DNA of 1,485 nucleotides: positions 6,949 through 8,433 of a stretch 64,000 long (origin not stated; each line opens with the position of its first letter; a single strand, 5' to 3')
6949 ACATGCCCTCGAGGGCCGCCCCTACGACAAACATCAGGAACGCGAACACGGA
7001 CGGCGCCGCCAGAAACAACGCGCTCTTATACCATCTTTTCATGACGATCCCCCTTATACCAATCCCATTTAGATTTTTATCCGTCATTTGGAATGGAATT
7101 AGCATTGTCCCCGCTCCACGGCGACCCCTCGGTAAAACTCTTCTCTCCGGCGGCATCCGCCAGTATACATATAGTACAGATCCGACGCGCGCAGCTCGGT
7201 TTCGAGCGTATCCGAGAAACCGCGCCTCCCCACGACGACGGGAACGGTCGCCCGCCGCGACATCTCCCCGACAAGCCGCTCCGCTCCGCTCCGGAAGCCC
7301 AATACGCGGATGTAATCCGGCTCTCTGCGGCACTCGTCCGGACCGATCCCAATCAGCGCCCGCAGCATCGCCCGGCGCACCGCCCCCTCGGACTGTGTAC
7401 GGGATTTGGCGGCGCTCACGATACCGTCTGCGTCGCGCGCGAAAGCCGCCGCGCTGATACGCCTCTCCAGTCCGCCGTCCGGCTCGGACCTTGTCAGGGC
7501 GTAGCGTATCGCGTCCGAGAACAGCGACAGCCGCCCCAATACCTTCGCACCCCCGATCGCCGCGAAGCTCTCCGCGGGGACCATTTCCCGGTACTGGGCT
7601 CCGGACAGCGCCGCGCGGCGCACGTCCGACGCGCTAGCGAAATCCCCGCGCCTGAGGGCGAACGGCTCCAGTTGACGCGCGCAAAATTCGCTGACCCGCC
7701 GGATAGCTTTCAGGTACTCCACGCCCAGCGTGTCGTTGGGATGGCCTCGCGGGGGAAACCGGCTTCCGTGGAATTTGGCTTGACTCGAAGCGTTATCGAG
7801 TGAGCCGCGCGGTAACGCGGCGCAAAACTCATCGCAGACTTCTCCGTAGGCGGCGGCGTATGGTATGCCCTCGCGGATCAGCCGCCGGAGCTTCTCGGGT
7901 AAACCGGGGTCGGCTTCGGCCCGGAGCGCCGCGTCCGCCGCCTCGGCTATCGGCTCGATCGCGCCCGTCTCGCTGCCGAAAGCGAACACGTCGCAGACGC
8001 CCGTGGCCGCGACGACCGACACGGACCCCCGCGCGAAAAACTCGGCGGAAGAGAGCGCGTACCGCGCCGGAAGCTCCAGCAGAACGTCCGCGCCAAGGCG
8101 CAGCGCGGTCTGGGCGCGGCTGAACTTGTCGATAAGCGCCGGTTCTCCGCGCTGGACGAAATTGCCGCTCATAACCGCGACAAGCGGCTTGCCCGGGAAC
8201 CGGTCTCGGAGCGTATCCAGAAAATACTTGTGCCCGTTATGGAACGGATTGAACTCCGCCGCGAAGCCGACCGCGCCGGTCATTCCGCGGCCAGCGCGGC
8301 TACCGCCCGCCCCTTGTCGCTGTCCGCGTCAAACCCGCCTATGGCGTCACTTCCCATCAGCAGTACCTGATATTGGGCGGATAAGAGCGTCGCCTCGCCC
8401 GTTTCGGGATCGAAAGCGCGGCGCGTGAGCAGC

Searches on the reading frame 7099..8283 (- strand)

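Call 32: search_protein_families(library=pfam, proteins=[window:7099-8283:-], max_evalue=0.00001)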
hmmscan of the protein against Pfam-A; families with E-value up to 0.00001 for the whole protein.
window:7099-8283:- (394 aa): 1 family
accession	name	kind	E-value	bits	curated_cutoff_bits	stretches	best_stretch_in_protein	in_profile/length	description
PF05636.17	HIGH_NTase1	-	1.8e-72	245.3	27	1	4-374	3-390/402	HIGH Nucleotidyl Transferase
